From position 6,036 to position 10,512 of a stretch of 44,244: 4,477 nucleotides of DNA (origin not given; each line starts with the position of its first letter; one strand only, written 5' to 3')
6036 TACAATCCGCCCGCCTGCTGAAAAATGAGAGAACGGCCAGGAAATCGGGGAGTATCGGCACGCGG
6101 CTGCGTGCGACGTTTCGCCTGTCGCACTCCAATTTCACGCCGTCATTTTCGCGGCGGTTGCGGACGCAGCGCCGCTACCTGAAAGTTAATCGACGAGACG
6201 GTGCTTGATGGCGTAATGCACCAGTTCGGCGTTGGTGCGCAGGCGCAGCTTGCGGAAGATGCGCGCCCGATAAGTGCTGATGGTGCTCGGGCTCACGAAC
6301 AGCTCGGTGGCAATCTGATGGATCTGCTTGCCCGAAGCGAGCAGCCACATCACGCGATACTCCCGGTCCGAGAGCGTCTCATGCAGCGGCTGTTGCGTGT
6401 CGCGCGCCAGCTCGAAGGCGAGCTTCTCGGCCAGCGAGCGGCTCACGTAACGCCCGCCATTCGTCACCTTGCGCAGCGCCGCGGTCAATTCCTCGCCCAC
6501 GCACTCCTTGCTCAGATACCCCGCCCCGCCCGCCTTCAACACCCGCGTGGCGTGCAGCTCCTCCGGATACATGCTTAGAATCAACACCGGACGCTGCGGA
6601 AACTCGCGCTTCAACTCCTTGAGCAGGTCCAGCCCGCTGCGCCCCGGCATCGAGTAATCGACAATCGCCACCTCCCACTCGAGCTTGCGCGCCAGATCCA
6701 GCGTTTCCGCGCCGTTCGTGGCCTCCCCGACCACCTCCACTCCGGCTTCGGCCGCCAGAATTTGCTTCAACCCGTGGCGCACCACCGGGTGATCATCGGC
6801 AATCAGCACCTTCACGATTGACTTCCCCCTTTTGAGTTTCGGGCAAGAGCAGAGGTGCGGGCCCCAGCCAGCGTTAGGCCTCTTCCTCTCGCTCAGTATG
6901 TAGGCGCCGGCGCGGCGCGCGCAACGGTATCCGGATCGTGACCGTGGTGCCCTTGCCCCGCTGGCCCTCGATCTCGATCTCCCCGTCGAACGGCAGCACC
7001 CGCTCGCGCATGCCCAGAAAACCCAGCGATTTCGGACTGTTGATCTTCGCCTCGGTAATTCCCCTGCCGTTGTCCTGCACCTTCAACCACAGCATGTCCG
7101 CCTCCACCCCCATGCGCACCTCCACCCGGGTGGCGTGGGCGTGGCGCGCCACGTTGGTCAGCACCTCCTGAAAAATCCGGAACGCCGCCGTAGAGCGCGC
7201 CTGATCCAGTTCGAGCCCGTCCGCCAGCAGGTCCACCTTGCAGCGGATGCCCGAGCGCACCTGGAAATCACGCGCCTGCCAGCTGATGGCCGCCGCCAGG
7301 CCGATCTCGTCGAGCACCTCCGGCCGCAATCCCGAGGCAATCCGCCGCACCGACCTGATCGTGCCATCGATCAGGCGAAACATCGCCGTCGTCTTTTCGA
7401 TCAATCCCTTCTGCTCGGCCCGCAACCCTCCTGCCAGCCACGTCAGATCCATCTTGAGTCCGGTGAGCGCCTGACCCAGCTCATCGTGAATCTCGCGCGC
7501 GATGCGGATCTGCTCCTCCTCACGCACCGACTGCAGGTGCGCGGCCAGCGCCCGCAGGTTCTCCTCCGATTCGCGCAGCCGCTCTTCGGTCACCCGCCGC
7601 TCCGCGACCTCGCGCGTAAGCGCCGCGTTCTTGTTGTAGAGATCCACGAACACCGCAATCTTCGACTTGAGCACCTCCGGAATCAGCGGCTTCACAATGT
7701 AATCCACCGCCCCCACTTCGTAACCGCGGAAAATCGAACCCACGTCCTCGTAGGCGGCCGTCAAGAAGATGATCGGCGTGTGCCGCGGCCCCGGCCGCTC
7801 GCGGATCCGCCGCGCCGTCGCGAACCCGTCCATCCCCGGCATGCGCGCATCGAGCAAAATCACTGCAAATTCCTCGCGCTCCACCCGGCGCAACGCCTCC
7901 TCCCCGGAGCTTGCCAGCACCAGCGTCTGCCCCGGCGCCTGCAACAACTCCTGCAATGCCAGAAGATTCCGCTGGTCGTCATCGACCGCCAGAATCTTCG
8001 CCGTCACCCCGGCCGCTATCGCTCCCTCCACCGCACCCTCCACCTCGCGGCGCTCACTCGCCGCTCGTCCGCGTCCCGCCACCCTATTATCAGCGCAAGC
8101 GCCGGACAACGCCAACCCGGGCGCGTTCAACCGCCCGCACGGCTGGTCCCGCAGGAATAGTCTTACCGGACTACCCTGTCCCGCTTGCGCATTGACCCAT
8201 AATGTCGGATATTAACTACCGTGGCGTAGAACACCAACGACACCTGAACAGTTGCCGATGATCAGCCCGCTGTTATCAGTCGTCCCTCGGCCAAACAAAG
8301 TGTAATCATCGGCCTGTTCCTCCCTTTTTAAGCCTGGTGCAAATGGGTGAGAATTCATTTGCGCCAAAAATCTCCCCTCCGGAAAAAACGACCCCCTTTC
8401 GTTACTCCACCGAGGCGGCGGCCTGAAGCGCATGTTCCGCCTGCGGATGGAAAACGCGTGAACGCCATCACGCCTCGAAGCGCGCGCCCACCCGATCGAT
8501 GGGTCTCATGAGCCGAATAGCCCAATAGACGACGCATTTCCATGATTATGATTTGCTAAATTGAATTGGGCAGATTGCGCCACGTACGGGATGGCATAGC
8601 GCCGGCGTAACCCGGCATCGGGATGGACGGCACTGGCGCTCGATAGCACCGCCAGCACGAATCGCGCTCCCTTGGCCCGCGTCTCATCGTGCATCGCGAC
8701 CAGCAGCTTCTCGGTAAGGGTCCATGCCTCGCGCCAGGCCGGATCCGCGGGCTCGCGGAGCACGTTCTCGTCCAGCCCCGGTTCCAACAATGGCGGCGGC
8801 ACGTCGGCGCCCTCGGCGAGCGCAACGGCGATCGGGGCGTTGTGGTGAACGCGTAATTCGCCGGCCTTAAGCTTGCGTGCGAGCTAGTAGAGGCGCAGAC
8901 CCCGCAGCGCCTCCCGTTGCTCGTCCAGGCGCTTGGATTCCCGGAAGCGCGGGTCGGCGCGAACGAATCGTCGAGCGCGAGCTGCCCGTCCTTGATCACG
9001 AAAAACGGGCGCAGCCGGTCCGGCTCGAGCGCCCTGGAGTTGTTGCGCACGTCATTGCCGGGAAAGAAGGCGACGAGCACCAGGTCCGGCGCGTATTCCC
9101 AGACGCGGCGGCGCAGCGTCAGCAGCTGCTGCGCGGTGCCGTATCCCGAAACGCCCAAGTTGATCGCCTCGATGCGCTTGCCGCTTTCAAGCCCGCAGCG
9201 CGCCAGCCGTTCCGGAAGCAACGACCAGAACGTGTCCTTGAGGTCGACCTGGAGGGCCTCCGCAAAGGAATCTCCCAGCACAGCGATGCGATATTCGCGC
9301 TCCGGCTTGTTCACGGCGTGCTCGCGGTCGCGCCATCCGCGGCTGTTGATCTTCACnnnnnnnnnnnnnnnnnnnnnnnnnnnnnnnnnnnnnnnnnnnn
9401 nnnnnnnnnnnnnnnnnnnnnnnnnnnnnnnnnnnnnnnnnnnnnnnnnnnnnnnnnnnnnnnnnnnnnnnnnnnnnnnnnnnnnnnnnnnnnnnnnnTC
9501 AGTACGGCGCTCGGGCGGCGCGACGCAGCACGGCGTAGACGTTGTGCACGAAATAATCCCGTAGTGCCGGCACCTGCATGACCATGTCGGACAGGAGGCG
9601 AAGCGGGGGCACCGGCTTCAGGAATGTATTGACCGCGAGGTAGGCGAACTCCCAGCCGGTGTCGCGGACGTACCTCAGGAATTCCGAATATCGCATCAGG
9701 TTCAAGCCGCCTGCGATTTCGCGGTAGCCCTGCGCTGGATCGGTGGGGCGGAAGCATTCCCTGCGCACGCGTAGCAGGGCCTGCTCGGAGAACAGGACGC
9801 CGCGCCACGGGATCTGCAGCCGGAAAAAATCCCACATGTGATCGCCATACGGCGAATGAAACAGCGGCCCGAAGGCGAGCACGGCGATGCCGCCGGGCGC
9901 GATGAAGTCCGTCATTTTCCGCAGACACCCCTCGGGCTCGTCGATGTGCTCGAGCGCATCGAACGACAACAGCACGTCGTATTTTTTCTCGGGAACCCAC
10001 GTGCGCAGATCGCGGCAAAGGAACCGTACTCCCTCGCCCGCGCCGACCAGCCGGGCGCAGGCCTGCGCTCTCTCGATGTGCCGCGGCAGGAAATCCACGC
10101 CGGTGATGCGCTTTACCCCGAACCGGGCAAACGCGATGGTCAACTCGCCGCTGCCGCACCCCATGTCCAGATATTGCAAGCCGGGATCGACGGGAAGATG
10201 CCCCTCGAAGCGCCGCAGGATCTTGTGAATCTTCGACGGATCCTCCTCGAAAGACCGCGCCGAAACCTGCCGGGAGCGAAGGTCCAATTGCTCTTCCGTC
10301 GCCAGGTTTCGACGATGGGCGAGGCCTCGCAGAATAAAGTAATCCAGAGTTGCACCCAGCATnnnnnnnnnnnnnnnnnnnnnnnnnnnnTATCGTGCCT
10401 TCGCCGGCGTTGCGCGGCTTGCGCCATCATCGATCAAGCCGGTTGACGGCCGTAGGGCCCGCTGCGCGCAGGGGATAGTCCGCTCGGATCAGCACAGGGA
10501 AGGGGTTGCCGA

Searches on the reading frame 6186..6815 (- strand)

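Call 8: search_protein_families(library=pfam, proteins=[window:6186-6815:-], max_evalue=0.001)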
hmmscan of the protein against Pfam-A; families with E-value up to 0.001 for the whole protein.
window:6186-6815:- (209 aa): 3 families
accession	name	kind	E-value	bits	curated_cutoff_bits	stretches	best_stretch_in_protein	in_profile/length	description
PF00072.30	Response_reg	-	2.8e-26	92.3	30.2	1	3-114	1-110/111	Response regulator receiver domain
PF00196.25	GerE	-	3.1e-16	59.2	23.5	1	147-202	2-57/57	Bacterial regulatory proteins, luxR family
PF13384.12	HTH_23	-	0.00073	19.7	24.6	0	151-185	6-40/50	Homeodomain-like domain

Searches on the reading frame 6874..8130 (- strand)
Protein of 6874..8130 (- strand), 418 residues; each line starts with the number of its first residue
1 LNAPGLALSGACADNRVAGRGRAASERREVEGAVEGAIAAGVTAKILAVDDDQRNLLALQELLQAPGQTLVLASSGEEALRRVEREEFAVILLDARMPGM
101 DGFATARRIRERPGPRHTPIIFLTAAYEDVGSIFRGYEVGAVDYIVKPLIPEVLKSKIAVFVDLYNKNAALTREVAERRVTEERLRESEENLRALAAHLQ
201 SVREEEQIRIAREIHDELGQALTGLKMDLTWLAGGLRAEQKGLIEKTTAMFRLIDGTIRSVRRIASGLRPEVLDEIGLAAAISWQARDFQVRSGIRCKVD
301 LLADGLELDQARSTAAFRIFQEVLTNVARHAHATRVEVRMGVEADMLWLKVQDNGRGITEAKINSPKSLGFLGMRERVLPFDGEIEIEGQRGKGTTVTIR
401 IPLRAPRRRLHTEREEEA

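Call 8: search_protein_families(library=pfam, proteins=[window:6874-8130:-], max_evalue=0.001)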
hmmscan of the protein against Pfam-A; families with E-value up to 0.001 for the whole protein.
window:6874-8130:- (418 aa): 4 families
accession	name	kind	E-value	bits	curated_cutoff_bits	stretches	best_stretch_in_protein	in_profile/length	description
PF00072.30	Response_reg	-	4.4e-25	88.5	30.2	1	46-158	1-110/111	Response regulator receiver domain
PF02518.31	HATPase_c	-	1.1e-14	55.2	26.4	1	314-404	4-110/111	Histidine kinase-, DNA gyrase B-, and HSP90-like ATPase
PF07730.19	HisKA_3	-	2.3e-13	50.9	24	1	206-273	1-68/68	Histidine kinase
PF13581.12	HATPase_c_2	-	0.00028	21.3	27.4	0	319-366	35-87/127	Histidine kinase-like ATPase domain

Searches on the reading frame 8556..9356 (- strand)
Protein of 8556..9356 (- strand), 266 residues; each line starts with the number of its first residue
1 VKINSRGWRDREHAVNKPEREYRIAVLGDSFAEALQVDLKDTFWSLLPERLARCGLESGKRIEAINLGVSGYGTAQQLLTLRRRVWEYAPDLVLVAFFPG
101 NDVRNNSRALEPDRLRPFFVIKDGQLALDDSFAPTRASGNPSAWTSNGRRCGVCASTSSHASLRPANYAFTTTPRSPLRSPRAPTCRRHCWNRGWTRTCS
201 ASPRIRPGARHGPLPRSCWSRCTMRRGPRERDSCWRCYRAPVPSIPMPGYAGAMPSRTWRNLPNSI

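Call 8: search_protein_families(library=pfam, proteins=[window:8556-9356:-], max_evalue=0.001)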
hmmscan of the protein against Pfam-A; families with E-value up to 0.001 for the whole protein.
window:8556-9356:- (266 aa): 1 family
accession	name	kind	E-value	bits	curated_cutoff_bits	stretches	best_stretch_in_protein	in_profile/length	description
PF13472.12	Lipase_GDSL_2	-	9.2e-06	26.7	32.9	1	26-107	1-79/178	GDSL-like Lipase/Acylhydrolase family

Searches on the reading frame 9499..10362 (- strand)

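Call 8: search_protein_families(library=pfam, proteins=[window:9499-10362:-], max_evalue=0.001)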
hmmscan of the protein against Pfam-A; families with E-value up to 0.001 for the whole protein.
window:9499-10362:- (287 aa): 10 families
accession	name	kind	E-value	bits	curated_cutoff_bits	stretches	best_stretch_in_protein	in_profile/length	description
PF08241.18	Methyltransf_11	-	1.2e-16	61.5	21.2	1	65-161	1-94/95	Methyltransferase domain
PF13489.12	Methyltransf_23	-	6.7e-16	58.9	27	1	58-163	20-117/164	Methyltransferase domain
PF13649.12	Methyltransf_25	-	9.8e-16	58.7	27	1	65-158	2-97/97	Methyltransferase domain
PF13847.12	Methyltransf_31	-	3.1e-15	56.5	27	1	59-162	2-109/145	Methyltransferase domain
PF08242.18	Methyltransf_12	-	1.7e-12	48.3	30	1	65-159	1-97/98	Methyltransferase domain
PF06325.19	PrmA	-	1.5e-06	28.4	22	1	60-131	161-230/296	Ribosomal protein L11 methyltransferase (PrmA)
PF02353.26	CMAS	-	4e-05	23.5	27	1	53-142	55-142/273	Mycolic acid cyclopropane synthetase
PF05175.20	MTS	-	7.3e-05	22.9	23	1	55-133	26-104/170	Methyltransferase small domain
PF08003.17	Methyltransf_9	-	0.00025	20.6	23.8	1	51-162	106-217/315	Protein of unknown function (DUF1698)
PF01209.24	Ubie_methyltran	-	0.00049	19.9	20.1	1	44-192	30-182/233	ubiE/COQ5 methyltransferase family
